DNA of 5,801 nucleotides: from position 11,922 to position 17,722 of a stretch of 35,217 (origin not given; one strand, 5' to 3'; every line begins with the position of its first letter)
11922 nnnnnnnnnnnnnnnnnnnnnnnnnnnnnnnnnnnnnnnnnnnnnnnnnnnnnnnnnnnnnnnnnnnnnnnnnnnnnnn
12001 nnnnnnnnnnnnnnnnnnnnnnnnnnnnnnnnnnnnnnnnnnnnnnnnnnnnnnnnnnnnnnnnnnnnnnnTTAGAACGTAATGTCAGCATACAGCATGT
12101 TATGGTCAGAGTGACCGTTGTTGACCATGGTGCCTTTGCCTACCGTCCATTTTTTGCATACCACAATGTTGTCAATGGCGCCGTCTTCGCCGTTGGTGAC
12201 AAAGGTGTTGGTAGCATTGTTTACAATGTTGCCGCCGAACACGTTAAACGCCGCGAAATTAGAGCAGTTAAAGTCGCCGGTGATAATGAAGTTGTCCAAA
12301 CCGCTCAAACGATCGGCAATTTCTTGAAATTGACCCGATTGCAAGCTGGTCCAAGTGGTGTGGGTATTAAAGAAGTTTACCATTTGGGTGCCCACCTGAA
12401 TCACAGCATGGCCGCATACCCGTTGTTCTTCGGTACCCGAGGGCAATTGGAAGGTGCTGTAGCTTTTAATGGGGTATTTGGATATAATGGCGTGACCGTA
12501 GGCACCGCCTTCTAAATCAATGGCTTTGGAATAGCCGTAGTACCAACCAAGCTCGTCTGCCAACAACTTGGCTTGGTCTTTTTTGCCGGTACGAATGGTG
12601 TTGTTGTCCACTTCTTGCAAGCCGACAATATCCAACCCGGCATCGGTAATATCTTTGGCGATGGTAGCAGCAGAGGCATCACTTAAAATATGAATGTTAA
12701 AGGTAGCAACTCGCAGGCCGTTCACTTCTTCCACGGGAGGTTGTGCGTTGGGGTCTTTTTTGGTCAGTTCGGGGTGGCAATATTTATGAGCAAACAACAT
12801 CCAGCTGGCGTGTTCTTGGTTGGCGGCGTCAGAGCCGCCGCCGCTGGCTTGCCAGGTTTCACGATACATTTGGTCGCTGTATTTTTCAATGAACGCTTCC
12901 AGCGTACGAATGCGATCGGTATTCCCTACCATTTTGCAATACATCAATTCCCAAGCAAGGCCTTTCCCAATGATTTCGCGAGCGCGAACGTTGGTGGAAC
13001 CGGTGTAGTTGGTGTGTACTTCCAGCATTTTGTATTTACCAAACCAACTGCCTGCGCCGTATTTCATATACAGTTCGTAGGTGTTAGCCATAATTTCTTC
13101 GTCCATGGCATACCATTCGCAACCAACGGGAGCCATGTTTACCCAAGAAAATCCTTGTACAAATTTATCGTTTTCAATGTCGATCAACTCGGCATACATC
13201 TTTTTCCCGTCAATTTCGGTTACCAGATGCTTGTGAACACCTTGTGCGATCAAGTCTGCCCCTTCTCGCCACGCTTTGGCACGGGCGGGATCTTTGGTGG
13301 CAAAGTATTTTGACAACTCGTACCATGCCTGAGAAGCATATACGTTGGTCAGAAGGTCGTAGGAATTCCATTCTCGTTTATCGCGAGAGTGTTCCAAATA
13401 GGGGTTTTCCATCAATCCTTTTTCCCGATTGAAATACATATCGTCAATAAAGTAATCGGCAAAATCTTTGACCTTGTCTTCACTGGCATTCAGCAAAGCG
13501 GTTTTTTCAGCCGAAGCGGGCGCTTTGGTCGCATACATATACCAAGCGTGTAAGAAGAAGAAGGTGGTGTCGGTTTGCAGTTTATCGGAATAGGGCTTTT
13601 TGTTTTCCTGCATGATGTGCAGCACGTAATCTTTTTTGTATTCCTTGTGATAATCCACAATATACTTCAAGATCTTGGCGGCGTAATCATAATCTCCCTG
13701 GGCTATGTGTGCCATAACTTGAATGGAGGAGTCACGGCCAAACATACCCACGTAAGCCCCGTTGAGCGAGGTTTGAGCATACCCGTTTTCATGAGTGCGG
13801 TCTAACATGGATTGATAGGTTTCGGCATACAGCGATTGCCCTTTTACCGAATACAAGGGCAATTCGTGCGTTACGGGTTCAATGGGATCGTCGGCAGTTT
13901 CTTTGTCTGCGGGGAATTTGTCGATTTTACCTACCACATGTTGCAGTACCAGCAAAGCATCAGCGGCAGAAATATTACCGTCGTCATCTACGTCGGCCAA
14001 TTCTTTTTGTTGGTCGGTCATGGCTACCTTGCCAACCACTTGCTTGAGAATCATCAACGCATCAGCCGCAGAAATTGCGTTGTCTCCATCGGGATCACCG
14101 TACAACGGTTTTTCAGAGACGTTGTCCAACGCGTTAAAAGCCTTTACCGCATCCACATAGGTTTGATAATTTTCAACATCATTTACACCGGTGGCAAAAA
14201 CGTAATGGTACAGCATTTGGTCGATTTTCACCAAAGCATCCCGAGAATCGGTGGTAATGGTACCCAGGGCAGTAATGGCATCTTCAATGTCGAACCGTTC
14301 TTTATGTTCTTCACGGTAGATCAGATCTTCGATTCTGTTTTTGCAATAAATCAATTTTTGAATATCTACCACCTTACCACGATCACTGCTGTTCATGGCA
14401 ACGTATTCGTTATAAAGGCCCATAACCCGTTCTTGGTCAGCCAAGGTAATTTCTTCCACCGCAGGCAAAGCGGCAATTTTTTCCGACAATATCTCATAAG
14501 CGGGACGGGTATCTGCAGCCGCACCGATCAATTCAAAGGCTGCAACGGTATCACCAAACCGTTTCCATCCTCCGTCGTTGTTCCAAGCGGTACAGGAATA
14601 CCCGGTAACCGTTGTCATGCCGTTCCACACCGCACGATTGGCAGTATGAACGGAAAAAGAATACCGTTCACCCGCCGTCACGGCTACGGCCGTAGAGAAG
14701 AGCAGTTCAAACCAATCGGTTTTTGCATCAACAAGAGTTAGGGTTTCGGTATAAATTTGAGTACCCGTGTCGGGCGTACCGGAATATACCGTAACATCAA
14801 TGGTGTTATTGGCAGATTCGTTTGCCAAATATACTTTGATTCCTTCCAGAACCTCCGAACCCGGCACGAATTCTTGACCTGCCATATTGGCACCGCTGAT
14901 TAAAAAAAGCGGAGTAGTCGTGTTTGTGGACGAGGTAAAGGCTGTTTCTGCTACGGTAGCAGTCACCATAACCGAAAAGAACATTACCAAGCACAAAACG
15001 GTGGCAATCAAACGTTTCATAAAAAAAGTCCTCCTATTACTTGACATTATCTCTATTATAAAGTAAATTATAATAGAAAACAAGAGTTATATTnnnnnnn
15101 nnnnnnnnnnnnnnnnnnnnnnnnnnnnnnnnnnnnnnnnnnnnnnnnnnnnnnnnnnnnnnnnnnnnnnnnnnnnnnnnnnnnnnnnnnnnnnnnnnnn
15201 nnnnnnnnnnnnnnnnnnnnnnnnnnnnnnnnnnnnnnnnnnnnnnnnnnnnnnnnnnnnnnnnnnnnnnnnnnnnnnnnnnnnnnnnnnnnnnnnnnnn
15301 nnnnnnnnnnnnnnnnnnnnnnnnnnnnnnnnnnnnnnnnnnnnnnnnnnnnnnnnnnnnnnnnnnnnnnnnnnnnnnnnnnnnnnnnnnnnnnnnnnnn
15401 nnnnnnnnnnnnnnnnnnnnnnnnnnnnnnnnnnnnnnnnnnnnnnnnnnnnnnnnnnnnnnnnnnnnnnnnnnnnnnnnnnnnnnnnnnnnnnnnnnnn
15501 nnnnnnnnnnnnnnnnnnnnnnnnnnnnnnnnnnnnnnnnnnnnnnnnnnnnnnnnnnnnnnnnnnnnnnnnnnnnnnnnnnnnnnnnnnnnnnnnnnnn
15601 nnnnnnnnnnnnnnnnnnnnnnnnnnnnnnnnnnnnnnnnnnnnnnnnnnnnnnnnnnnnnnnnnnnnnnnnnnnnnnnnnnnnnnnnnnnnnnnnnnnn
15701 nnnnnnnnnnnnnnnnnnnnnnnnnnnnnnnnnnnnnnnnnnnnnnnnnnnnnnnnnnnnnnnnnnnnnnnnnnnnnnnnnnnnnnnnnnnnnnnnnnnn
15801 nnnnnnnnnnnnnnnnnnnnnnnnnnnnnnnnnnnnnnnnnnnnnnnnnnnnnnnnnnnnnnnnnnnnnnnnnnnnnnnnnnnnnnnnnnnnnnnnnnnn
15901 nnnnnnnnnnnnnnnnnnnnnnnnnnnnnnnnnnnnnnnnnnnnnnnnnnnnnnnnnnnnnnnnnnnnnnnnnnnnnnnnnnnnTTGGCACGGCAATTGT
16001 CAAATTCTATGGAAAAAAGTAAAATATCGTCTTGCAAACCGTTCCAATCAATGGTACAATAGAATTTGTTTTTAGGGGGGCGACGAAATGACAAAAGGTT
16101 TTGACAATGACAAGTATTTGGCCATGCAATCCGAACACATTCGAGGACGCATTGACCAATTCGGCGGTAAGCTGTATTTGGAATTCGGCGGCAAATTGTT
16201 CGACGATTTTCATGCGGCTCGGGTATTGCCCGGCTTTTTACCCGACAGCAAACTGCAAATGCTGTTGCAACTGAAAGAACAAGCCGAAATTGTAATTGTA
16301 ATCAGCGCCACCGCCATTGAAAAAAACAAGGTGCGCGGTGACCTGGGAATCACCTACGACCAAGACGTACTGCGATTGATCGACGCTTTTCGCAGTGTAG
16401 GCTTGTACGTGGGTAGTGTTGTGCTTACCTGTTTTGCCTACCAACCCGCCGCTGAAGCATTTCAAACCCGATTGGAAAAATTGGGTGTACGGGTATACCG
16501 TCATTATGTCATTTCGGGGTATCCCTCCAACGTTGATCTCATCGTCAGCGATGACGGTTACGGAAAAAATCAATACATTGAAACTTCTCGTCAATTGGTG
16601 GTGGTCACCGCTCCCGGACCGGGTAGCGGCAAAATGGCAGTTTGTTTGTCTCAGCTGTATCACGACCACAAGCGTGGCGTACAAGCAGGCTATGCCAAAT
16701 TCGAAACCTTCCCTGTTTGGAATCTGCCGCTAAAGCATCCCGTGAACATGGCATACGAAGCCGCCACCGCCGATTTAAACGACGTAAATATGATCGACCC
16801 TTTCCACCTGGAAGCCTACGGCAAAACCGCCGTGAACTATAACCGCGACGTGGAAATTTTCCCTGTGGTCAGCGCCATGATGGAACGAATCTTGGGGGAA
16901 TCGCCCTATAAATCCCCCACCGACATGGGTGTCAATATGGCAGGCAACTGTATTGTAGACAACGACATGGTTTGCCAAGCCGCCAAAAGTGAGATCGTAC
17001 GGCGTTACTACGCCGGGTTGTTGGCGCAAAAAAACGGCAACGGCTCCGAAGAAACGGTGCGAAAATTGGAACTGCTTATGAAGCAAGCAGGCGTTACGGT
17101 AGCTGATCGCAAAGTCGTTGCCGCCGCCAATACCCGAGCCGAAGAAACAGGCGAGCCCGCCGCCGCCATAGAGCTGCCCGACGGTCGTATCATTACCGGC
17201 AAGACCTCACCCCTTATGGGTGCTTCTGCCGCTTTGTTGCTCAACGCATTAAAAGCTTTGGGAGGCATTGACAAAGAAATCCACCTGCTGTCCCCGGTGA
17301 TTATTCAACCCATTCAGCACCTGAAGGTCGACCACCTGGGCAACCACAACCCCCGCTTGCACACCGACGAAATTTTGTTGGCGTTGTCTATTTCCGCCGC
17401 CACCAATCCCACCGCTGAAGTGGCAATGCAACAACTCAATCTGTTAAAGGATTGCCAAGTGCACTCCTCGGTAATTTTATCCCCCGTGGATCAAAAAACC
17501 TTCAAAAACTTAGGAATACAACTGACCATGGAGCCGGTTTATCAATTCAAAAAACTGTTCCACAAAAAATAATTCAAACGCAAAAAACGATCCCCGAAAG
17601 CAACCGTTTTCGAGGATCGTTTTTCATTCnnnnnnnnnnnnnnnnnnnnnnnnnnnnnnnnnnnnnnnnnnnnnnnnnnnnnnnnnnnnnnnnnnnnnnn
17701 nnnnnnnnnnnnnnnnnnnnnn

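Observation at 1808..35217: Locus-level hypothesis: a dockerin-displayed system for a phosphorylated mannose/GlcNAc-containing glycan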

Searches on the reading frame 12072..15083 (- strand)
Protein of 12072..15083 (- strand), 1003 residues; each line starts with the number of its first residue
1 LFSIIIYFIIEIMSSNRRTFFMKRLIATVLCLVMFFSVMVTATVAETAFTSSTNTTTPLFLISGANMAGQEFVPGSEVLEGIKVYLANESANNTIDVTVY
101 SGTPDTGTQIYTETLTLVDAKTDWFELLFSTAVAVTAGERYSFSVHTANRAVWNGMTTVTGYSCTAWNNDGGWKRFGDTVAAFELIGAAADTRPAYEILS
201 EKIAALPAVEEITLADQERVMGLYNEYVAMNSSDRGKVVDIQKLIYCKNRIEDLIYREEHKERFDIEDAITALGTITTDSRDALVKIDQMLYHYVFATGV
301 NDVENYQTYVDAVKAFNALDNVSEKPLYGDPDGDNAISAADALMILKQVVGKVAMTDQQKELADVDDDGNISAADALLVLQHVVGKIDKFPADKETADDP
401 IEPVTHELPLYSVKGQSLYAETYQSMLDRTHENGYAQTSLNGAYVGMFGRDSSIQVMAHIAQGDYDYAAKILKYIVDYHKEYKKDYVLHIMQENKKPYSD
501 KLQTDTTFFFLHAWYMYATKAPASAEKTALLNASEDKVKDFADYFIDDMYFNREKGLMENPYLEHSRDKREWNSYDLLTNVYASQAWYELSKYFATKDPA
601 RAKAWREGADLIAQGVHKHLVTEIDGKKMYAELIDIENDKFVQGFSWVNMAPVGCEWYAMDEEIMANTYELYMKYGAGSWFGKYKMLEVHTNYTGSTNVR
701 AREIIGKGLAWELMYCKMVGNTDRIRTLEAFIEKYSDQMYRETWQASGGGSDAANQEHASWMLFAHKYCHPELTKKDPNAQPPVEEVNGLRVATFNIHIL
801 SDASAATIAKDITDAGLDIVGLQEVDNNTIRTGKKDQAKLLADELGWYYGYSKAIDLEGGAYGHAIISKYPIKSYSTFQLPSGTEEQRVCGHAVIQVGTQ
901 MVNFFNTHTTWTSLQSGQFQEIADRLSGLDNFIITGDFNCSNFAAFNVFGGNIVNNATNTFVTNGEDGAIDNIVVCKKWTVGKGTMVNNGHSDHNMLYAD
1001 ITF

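Call 6: search_protein_families(library=pfam, proteins=[window:12072-15083:-], max_evalue=0.01)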
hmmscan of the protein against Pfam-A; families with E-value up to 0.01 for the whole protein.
window:12072-15083:- (1003 aa): 4 families
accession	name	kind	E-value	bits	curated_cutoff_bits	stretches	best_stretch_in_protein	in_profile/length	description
PF03372.29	Exo_endo_phos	-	4.2e-16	59.8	24.5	1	793-994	1-225/225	Endonuclease/Exonuclease/phosphatase family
PF23226.1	Exo_endo_phos_PGAP2IP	-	1.5e-13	51.1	27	1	798-909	16-125/239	PGAP2IP, C-terminal nuclease-like domain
PF00404.24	Dockerin_1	-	2.7e-09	37.5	22.9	1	328-382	1-55/57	Dockerin type I domain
PF13313.11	DUF4082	-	0.0025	18.2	28.4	1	78-149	28-94/143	Domain of unknown function (DUF4082)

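Call 15: search_protein_families(library=ncbifam, proteins=[window:12072-15083:-], max_evalue=0.001)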
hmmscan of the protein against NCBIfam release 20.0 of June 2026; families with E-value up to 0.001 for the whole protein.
window:12072-15083:- (1003 aa): 1 family
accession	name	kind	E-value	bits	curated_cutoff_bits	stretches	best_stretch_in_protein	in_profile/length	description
TIGR00633.1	xth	equivalog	0.00085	18.9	99.05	0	790-942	1-154/255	exodeoxyribonuclease III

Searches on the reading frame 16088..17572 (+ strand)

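Call 7: search_protein_families(library=pfam, proteins=[window:16088-17572:+], max_evalue=0.01)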
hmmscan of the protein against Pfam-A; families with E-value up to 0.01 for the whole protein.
window:16088-17572:+ (494 aa): 2 families
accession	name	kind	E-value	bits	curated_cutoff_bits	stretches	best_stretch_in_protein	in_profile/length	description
PF08903.17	DUF1846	-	9.5e-182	603.6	27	1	4-334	2-332/333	Domain of unknown function DUF1846, N-terminal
PF20921.3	DUF1846_C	-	3.6e-71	238.3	27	1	340-491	2-153/153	Domain of unknown function DUF1846, C-terminal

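Call 15: search_protein_families(library=ncbifam, proteins=[window:16088-17572:+], max_evalue=0.001)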
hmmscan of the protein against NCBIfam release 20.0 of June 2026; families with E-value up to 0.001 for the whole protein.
window:16088-17572:+ (494 aa): 1 family
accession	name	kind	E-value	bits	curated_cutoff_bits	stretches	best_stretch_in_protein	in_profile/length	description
NF010184.0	PRK13663.1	equivalog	1.9e-251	834.9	631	1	2-493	3-494/494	hypothetical protein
